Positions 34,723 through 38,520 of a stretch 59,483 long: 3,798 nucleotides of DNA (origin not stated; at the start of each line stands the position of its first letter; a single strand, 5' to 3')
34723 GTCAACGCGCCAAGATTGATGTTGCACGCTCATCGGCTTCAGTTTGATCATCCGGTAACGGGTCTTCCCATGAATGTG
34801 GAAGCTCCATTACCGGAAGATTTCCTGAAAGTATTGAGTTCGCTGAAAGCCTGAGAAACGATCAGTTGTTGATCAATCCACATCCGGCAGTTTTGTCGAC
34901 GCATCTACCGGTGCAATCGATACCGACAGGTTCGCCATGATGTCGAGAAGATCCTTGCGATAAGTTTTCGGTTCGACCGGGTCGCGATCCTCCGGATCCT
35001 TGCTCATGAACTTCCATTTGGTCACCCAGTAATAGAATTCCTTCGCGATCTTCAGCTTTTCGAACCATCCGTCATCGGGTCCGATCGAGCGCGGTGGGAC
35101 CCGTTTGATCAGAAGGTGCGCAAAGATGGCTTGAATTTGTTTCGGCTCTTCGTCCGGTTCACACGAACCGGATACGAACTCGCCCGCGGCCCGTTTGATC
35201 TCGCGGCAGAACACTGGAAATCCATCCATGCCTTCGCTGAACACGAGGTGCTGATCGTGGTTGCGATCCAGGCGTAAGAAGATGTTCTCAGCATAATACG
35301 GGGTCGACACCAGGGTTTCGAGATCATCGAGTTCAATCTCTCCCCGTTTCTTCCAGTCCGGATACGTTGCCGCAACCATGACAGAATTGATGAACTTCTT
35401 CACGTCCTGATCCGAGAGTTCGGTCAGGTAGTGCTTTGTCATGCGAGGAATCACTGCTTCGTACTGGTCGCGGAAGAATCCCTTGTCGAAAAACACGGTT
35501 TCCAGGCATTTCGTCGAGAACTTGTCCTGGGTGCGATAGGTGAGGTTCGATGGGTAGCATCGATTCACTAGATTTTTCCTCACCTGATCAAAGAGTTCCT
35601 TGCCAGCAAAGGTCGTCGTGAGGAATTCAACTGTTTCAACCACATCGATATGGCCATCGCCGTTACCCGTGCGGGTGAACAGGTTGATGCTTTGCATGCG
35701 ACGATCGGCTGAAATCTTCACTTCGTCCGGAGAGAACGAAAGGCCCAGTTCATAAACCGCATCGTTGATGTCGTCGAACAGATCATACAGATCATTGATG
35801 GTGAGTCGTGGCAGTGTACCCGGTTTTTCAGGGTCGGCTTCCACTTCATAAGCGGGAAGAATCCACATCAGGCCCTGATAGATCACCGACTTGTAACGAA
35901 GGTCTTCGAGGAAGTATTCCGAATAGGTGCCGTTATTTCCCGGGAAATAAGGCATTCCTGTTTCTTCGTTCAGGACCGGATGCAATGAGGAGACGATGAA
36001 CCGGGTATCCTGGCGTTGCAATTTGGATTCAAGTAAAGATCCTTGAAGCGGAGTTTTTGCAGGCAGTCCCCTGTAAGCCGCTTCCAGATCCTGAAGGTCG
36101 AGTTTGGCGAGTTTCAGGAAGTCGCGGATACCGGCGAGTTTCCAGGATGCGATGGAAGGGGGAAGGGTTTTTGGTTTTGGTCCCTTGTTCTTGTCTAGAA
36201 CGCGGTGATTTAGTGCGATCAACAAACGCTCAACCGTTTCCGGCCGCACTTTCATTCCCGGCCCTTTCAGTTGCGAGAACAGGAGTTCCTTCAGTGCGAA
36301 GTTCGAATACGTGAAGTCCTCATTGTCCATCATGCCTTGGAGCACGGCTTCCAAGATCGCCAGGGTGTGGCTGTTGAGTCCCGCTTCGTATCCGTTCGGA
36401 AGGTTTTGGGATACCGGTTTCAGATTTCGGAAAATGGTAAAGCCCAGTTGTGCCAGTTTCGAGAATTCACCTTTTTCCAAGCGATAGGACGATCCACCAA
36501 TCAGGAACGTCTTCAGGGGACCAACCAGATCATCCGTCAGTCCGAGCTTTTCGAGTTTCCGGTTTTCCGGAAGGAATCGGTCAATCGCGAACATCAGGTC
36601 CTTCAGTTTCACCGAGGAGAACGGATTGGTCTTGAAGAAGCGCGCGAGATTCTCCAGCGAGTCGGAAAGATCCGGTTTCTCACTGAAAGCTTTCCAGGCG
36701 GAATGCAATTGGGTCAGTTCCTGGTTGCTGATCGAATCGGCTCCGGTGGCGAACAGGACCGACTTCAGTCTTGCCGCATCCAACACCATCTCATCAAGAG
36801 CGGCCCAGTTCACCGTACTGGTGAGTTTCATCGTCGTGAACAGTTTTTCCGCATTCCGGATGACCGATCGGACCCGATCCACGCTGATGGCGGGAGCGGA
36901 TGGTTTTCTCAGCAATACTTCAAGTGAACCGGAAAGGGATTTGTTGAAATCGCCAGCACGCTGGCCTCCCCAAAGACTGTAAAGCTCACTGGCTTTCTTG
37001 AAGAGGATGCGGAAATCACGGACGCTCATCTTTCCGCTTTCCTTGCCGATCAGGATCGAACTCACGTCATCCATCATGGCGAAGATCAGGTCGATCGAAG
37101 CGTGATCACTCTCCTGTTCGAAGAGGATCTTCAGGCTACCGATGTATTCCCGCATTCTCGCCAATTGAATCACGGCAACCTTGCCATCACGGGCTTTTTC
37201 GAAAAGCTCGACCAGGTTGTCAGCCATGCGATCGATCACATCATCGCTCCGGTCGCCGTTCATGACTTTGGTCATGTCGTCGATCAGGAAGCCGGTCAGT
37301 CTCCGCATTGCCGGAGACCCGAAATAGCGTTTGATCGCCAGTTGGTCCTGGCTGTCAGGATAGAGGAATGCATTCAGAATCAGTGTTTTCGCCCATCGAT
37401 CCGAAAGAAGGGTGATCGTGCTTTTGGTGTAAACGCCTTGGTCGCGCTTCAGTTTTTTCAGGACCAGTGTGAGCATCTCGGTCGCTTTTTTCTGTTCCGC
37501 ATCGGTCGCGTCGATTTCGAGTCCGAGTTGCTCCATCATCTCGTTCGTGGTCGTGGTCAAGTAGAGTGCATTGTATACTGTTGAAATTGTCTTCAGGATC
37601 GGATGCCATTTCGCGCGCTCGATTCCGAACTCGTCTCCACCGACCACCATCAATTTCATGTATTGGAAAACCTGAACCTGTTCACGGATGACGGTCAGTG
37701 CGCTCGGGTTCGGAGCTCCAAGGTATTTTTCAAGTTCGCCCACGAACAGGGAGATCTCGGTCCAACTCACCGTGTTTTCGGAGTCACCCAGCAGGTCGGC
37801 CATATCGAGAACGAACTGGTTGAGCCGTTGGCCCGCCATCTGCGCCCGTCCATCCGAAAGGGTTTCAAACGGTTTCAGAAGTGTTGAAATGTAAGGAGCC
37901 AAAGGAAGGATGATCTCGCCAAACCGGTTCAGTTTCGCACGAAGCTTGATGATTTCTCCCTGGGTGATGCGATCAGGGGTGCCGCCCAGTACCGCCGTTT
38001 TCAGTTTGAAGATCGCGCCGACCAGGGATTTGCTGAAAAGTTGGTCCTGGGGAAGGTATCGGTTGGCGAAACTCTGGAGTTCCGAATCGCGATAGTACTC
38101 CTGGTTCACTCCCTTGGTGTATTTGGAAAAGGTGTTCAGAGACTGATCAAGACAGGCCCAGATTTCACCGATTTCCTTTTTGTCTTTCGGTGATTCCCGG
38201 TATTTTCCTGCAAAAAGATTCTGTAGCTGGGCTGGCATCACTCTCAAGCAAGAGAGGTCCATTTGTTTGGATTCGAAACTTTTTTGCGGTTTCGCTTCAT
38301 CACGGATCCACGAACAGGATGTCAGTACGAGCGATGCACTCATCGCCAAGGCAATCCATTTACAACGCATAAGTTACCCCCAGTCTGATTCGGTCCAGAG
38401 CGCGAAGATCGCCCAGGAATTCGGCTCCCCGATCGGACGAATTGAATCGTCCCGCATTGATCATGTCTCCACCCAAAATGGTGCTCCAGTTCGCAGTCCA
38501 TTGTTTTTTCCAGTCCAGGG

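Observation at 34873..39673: Two-gene envelope module: orphan beta-barrel plus a 1165-aa orphan lipoprotein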

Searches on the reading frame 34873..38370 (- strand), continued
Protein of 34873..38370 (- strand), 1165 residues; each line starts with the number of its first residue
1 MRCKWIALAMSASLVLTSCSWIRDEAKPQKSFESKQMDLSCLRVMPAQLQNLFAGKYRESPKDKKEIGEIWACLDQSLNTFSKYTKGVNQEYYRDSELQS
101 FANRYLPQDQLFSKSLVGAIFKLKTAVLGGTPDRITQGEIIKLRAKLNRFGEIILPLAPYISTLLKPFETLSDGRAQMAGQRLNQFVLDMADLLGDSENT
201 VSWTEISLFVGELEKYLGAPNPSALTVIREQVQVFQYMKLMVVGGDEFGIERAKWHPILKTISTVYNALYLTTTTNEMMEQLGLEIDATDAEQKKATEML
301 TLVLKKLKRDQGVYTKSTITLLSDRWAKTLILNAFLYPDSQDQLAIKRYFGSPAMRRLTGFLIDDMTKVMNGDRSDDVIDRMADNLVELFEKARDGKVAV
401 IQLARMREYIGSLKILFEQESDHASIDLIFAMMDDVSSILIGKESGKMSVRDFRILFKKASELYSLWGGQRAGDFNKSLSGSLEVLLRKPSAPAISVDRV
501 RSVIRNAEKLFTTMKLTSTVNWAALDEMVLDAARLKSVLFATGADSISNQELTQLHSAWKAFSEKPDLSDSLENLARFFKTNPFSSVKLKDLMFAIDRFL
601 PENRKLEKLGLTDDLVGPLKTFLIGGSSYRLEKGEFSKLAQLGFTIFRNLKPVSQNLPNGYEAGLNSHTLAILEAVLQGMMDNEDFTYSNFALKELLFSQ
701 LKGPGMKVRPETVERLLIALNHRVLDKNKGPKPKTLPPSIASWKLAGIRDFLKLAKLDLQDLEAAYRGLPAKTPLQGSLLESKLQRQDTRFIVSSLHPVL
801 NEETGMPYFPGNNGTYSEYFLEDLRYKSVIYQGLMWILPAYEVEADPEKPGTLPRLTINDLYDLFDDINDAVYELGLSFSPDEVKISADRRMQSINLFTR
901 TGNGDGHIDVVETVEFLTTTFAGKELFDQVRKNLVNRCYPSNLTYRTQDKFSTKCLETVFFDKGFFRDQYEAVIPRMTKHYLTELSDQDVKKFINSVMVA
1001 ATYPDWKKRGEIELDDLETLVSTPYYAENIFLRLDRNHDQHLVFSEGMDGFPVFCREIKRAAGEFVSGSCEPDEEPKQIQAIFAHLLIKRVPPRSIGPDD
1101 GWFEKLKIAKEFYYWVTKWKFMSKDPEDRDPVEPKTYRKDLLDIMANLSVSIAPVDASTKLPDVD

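Call 82: find_encoding_contigs(protein=P0102, flank=8000, max_places=2)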
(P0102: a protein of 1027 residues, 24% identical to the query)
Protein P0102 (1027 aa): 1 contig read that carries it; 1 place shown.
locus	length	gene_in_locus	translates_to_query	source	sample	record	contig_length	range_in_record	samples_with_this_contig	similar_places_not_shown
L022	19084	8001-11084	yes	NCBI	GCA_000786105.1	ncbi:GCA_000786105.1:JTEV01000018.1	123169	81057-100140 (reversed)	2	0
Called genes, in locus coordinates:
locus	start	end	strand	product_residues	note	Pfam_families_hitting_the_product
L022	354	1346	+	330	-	PF22396:DUF6976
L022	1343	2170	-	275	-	-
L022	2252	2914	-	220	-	-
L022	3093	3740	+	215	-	PF13487:HD_5, PF01966:HD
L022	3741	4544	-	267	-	PF07063:HGLS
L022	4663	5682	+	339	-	PF00246:Peptidase_M14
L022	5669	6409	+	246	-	-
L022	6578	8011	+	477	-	-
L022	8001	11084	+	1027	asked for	-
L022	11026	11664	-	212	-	-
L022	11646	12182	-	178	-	PF22769:DCD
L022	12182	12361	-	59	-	PF00471:Ribosomal_L33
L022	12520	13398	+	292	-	PF04187:Cofac_haem_bdg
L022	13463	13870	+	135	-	PF00072:Response_reg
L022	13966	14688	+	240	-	PF12570:DUF3750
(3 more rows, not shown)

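Call 83: find_encoding_contigs(protein=P0078, flank=8000, max_places=2)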
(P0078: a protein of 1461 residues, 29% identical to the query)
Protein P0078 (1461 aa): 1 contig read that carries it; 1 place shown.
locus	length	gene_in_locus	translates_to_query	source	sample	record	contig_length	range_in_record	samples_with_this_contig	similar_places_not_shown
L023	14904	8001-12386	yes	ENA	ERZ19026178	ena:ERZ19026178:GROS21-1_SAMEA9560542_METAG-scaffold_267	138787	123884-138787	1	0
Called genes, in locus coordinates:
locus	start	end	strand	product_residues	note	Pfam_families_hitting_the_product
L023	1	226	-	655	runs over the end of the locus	PF00133:tRNA-synt_1 (faint), PF09334:tRNA-synt_1g, PF08264:Anticodon_1 (weak)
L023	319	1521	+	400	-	PF05175:MTS, PF13489:Methyltransf_23 (faint), PF06325:PrmA (faint), PF13847:Methyltransf_31, PF08242:Methyltransf_12 (faint), PF13649:Methyltransf_25 (faint), PF05175:MTS (weak)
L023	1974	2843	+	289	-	PF02678:Pirin, PF05726:Pirin_C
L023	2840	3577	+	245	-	PF01479:S4 (weak), PF00849:PseudoU_synth_2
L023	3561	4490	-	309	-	-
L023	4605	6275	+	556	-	PF00135:COesterase, PF20434:BD-FAE, PF07859:Abhydrolase_3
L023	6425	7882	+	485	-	-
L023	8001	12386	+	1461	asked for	-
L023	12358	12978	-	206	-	-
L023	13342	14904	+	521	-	?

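Call 86: list_cluster_members(proteins=[P0120, P0134, P0161, P0169, P0171, P0180, P0189, P0194, P0201, P0206])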
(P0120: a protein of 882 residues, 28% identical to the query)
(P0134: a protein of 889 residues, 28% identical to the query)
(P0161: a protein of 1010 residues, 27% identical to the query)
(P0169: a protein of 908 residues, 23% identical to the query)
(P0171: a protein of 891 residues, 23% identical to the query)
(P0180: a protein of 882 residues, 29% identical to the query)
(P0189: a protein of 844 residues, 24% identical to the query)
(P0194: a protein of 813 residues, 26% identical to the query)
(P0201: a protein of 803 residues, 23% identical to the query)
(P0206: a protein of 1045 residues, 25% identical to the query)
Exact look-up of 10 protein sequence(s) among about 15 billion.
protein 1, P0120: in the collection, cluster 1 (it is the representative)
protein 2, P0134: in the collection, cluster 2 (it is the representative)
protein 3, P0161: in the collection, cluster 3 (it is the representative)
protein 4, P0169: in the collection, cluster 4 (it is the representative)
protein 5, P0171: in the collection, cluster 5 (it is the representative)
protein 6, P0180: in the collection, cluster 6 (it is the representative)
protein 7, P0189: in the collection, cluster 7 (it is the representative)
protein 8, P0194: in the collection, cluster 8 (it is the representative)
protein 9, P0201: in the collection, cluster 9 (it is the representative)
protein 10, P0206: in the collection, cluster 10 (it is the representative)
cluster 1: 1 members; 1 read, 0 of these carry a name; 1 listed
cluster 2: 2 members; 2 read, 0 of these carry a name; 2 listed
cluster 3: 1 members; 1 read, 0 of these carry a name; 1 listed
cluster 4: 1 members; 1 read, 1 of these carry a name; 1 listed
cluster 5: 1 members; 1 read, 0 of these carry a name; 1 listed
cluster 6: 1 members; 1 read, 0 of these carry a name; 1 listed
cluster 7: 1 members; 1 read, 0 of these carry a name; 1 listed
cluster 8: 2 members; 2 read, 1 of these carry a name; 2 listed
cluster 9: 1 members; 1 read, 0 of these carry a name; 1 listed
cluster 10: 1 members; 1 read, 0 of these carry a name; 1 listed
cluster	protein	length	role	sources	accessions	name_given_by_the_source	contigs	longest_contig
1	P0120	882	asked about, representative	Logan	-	-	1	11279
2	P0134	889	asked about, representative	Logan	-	-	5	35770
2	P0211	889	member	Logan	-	-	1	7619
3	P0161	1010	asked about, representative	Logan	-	-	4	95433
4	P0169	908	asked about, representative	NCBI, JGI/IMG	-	hypothetical protein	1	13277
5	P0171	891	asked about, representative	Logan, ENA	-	-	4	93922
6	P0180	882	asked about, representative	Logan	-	-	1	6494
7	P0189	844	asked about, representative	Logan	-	-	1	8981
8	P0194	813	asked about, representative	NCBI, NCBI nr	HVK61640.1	MAG TPA: hypothetical protein VM432_08825 [Bdellovibrionales bacterium] | hypothetical protein [Bdellovibrionales bacterium]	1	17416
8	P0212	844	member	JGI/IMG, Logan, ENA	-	-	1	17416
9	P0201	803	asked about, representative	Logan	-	-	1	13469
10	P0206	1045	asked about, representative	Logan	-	-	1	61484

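Call 95: search_protein_families(library=padloc, proteins=[window:34873-38370:-], max_evalue=0.01)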
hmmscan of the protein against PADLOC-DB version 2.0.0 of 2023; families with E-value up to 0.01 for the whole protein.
window:34873-38370:- (1165 aa): 0 families

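Call 96: fold_search(model_id=the predicted structure, library=viral)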
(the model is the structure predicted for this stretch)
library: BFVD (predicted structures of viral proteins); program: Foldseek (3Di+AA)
matches with E <= 10: 244; with E <= 0.001: 0
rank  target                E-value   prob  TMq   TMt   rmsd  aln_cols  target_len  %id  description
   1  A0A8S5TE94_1          6.8e-02  0.15  0.09  0.09  43.5      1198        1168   11  Type I restriction enzyme [Podoviridae sp. ctzXp5]
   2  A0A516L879            6.8e-02  0.13  0.08  0.08  48.7      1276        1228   11  (no name in the UniProt tables at hand)
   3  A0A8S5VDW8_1          7.0e-02  0.20  0.09  0.12  38.0      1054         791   10  Tail tape measure protein [Siphoviridae sp. ctGa111]
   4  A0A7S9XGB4            7.0e-02  0.20  0.11  0.11  42.0      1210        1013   12  Uncharacterized protein [Virus NIOZ-UU157]
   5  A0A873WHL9            9.5e-02  0.10  0.07  0.07  47.8      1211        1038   10  Tape measure protein N-terminal domain-containing protein [Providencia phage PSTCR4]
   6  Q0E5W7                1.1e-01  0.14  0.08  0.10  35.1      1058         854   11  Lysozyme [Pseudomonas phage LKA1]
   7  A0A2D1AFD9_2          1.1e-01  0.08  0.06  0.06  52.7      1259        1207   10  Large tegument protein [vespertilionid gammaherpesvirus 3]
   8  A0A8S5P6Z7            1.5e-01  0.08  0.08  0.07  43.9      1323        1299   10  Minor tail protein [Siphoviridae sp. ctsUY14]
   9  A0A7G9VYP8            1.5e-01  0.12  0.10  0.10  36.7      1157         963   10  Putative internal virion protein B [Acinetobacter phage Aristophanes]
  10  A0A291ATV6            1.6e-01  0.23  0.12  0.14  26.8      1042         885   11  Uncharacterized protein [Pandoravirus salinus]
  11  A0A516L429            1.7e-01  0.08  0.08  0.08  43.9      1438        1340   10  (no name in the UniProt tables at hand)
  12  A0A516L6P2            1.7e-01  0.08  0.07  0.07  45.5      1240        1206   11  (no name in the UniProt tables at hand)
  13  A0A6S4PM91            1.9e-01  0.07  0.08  0.08  37.3      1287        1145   11  Uncharacterized protein [uncultured phage_MedDCM-OCT-S31-C1]
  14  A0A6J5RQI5            2.2e-01  0.13  0.06  0.10  32.3       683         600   10  Uncharacterized protein [uncultured Caudovirales phage]
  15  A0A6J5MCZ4            2.3e-01  0.08  0.06  0.08  34.6       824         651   12  Uncharacterized protein [uncultured Caudovirales phage]
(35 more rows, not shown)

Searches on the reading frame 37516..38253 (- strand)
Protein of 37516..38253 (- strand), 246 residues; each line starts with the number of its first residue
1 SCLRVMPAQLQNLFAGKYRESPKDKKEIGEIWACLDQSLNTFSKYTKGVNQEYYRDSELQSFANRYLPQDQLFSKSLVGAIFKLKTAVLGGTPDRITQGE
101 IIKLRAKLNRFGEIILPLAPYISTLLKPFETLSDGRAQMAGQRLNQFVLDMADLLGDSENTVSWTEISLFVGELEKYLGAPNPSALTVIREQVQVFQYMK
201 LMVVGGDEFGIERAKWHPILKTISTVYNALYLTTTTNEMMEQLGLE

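Call 93: search_solved_structures(query=A4, max_evalue=10, show_alignments=2)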
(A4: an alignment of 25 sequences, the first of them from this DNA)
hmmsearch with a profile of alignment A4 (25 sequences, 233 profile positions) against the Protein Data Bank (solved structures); distinct sequences matched with E-value up to 10: 33.
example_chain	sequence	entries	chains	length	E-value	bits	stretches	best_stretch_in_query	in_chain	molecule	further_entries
9ugr_A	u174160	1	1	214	1.8e-06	30.7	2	98-173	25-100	Syn-F4-Link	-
8qae_A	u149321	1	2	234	0.00042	22.9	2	70-172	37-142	sc-apCC-6-SLLA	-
9r1o_A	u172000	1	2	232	0.0036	19.8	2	94-182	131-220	sc-apCC-6-DPH-NR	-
8h7c_A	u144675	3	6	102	0.0092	18.5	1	98-173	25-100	De novo ferric enterobactin esterase Syn-F4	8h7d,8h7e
7y9n_A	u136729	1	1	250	0.024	17.1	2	93-170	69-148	Spike protein S2',5HB-H2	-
3g67_A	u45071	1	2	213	0.028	16.9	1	96-209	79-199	Methyl-accepting chemotaxis protein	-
3g6b_A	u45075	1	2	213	0.059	15.8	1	96-208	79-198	Methyl-accepting chemotaxis protein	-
4zry_B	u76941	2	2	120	0.064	15.7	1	90-158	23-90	Keratin, type II cytoskeletal 1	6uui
8qaf_A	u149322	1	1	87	0.075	15.5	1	125-176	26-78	sc-apCC-8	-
8qad_A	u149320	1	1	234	0.23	13.9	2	79-174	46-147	sc-apCC-6-LLIA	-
9s9i_A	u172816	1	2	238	0.32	13.4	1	90-130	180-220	Cell division protein CdvA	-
8a3k_UNK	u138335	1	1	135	0.34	13.4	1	94-179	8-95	sc-apCC-4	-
29sb_A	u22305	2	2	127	0.48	12.9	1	90-181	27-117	KABLE2.5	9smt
7ane_p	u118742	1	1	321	0.49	12.8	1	89-169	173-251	mS23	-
1xpp_A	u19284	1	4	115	0.51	12.8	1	119-166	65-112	DNA-directed RNA polymerase subunit L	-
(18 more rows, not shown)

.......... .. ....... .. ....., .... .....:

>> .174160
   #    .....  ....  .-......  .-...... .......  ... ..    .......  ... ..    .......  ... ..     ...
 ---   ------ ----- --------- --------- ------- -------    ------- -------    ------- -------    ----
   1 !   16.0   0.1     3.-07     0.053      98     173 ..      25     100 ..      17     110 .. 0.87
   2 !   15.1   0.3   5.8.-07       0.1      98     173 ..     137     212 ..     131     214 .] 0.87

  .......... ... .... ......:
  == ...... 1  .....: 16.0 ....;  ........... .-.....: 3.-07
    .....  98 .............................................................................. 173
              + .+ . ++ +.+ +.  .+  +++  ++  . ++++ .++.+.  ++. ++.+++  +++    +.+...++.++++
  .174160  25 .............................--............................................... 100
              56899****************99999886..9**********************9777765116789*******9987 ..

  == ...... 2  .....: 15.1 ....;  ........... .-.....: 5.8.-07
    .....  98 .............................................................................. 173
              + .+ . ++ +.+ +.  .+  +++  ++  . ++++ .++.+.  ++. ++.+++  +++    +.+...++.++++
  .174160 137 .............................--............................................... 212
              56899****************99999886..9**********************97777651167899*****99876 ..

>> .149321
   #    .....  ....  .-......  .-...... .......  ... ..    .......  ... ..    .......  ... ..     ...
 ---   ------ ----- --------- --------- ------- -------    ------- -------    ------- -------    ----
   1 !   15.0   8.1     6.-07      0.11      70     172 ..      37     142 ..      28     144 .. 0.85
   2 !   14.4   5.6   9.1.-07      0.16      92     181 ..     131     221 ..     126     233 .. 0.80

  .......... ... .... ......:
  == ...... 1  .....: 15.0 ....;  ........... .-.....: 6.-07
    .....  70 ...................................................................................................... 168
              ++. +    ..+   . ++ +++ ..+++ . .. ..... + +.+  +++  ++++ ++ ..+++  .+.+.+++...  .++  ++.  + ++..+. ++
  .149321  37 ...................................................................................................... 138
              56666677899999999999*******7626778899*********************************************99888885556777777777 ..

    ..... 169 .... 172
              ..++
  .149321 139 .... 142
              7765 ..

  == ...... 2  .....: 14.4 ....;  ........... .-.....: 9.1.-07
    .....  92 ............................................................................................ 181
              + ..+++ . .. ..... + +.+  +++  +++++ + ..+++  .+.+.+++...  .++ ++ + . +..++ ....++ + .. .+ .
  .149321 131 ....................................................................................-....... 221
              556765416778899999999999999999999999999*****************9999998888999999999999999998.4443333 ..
